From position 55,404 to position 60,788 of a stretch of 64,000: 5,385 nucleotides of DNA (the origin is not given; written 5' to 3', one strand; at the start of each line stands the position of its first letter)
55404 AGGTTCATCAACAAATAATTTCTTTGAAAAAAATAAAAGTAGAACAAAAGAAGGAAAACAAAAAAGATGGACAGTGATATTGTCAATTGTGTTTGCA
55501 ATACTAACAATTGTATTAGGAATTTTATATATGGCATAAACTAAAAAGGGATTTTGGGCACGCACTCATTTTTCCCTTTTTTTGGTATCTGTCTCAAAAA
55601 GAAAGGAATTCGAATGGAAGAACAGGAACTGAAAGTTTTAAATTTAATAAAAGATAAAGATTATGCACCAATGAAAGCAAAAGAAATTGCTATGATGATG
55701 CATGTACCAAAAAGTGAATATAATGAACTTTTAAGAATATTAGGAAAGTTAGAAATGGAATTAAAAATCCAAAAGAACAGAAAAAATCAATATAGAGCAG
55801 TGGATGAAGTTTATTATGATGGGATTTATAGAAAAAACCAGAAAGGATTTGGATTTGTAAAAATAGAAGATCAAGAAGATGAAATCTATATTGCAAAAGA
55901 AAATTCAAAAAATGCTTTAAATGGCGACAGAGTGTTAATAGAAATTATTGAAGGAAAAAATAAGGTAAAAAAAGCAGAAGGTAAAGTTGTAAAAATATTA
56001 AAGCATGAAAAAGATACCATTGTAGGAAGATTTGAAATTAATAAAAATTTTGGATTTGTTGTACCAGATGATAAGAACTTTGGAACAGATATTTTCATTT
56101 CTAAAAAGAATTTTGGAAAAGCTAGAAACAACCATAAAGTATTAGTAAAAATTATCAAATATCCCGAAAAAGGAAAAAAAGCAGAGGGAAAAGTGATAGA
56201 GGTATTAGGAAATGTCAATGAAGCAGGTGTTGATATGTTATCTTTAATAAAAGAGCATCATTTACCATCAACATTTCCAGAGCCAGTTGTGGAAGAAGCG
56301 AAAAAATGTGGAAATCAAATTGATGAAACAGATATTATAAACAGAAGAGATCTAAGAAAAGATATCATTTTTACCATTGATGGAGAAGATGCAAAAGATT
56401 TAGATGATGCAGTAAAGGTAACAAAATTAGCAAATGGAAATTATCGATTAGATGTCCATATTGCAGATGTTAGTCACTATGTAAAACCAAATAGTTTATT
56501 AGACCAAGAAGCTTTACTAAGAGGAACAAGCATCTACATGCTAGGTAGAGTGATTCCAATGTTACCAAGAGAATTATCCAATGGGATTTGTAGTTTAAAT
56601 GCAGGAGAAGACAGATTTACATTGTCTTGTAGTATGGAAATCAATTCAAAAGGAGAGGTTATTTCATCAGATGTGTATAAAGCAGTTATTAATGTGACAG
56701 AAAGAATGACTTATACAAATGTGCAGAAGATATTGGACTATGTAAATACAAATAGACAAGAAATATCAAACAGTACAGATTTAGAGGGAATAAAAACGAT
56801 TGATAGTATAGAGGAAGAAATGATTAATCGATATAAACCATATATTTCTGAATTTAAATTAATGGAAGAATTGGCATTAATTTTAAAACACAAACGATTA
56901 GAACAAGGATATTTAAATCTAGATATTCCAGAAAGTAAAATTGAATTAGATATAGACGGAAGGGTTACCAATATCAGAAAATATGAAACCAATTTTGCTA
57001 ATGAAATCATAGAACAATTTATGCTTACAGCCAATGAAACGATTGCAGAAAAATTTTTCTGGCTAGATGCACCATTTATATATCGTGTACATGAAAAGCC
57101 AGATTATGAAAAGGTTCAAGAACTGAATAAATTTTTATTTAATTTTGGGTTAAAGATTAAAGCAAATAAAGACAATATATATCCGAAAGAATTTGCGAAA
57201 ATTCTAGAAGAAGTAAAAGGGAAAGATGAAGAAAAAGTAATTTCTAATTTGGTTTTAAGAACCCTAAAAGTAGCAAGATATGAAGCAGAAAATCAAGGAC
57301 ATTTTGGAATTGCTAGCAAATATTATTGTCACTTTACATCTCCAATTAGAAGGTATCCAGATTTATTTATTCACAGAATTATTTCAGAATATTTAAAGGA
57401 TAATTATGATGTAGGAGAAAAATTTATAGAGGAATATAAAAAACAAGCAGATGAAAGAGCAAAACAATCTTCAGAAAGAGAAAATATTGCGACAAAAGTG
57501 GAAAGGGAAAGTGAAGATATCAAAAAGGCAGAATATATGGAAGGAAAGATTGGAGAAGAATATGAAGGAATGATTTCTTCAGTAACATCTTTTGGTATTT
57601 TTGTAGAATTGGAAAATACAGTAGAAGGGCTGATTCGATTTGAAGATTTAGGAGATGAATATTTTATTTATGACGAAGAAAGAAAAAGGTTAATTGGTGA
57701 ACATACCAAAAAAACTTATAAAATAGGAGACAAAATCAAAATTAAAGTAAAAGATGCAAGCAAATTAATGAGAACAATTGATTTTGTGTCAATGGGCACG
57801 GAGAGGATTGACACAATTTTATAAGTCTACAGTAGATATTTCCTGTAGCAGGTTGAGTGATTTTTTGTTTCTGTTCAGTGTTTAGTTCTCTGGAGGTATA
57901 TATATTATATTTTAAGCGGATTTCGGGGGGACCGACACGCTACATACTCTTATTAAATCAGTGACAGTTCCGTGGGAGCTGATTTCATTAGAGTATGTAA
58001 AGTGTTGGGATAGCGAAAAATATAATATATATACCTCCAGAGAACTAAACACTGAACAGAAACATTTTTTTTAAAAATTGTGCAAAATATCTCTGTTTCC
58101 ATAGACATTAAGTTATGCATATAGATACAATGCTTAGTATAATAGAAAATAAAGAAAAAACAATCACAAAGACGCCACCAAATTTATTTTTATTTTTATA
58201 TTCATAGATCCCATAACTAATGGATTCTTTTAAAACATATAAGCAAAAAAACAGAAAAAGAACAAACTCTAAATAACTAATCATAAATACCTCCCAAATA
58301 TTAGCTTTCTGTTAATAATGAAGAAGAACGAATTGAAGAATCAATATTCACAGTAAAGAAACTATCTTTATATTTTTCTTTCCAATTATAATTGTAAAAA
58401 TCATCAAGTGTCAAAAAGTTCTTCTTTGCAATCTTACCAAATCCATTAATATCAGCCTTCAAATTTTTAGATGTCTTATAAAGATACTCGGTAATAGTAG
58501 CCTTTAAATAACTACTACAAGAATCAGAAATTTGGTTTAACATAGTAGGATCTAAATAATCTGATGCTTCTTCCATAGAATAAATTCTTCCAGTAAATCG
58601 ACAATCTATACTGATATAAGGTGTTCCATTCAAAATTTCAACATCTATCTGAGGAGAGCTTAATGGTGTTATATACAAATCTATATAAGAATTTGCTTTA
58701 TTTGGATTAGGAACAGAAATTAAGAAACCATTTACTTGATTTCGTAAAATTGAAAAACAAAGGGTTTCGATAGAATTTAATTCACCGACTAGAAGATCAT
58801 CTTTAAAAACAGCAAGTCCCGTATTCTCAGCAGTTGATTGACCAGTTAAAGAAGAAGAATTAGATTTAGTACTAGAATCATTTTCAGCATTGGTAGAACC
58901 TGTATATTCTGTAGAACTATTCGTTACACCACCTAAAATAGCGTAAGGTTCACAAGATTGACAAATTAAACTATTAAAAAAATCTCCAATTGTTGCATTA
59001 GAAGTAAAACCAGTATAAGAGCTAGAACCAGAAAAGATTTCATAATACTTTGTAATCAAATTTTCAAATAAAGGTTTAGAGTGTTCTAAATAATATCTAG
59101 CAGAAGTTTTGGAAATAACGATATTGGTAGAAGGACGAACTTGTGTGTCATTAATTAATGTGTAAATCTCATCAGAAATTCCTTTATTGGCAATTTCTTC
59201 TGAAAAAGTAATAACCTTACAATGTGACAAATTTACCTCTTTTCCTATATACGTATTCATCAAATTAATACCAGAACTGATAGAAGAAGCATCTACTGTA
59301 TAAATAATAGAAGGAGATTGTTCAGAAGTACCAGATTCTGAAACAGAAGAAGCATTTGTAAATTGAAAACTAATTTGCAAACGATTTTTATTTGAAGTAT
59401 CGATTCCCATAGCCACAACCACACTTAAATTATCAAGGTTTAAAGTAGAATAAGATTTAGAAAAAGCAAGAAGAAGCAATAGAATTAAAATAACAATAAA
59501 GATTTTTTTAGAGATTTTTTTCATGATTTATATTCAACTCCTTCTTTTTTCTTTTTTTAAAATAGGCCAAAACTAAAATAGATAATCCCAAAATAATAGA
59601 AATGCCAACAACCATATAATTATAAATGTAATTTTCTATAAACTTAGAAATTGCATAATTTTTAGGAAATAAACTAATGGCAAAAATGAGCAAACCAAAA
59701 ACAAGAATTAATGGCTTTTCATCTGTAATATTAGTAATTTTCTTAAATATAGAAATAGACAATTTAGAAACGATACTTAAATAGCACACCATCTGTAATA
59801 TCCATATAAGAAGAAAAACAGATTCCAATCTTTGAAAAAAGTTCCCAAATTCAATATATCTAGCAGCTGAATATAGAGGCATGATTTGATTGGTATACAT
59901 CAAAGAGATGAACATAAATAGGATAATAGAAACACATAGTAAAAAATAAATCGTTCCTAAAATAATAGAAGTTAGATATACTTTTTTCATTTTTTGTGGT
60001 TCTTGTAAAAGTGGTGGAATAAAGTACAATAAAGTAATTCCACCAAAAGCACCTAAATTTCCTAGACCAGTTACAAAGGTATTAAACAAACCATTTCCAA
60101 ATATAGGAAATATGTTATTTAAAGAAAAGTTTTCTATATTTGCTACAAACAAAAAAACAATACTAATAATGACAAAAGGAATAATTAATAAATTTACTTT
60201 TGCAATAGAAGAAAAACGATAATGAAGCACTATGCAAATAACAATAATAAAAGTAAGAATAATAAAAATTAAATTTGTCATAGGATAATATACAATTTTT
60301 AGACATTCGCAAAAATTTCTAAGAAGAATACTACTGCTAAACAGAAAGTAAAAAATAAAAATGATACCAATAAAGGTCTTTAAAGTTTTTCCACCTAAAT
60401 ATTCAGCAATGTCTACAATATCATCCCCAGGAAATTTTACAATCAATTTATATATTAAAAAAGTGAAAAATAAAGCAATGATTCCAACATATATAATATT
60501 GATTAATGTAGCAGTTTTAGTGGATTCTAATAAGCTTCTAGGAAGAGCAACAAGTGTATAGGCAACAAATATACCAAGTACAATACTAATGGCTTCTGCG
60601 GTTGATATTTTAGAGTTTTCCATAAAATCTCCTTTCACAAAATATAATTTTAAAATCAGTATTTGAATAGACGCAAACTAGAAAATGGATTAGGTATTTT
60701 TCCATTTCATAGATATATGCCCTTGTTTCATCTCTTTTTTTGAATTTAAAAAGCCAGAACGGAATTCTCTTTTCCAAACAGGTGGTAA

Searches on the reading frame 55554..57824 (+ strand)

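Call 50: search_protein_families(library=pfam, proteins=[window:55554-57824:+])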
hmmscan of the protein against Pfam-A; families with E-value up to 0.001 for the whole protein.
window:55554-57824:+ (756 aa): 7 families
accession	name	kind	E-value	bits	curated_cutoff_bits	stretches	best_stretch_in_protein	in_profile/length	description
PF00773.25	RNB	-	1.5e-112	376.6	29.3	1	264-615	1-325/326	RNB domain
PF17876.7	CSD2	-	4.4e-34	116.8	26.2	2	168-242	1-74/74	Cold shock domain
PF08206.17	OB_RNB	-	6.5e-26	90.2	24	2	90-148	1-58/58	Ribonuclease B OB domain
PF00575.29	S1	-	6.3e-10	39.7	22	1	665-737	3-64/74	S1 RNA binding domain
PF25049.1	OB_HELZ2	-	2.3e-09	37.4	29.3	1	109-153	43-89/90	3'-5' exoribonuclease HELZ2, OB-fold domain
PF22896.3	OB_RNR_1st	-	0.00026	21.5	28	0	155-204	43-93/99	Ribonuclease R, OB first domain, N-terminal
PF17849.7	OB_Dis3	-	0.00027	21.4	22.8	0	190-235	31-76/77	Dis3-like cold-shock domain 2 (CSD2)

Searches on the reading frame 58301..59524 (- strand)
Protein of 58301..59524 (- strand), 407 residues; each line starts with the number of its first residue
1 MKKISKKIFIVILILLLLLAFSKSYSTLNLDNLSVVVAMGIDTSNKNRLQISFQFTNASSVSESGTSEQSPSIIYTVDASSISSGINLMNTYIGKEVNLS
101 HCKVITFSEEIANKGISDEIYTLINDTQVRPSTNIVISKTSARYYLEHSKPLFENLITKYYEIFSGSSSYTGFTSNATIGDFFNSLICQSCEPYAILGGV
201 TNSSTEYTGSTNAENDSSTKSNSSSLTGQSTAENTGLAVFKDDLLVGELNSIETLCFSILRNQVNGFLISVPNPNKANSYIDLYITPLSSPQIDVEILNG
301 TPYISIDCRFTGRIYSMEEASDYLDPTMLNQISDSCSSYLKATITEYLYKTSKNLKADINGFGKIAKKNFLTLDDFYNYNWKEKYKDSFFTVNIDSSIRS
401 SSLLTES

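Call 50: search_protein_families(library=pfam, proteins=[window:58301-59524:-])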
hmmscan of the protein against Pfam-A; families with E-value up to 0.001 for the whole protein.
window:58301-59524:- (407 aa): 2 families
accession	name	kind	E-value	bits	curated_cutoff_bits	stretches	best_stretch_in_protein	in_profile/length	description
PF25198.1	Spore_GerAC_N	-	9e-33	114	27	1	29-187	4-163/176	Spore germination protein N-terminal domain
PF05504.16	Spore_GerAC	-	3.3e-29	102.6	23.6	1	235-401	1-166/167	Spore germination B3/ GerAC like, C-terminal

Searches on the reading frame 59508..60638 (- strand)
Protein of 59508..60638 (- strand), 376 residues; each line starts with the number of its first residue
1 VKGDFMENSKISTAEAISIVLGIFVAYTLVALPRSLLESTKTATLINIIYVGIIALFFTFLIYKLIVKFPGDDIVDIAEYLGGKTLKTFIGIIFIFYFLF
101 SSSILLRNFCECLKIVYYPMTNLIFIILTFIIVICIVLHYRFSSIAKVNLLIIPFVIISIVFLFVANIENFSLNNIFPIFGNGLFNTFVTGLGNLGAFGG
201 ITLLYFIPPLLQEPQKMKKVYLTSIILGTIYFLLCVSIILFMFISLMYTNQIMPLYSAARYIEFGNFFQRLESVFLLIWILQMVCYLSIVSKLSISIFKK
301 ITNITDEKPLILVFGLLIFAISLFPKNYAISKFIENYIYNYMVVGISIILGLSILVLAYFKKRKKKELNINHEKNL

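Call 50: search_protein_families(library=pfam, proteins=[window:59508-60638:-])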
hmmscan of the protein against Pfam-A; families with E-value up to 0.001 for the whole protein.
window:59508-60638:- (376 aa): 1 family
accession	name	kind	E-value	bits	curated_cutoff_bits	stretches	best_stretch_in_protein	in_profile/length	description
PF03845.19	Spore_permease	-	7.7e-40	137.1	23.4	1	10-327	1-317/321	Spore germination protein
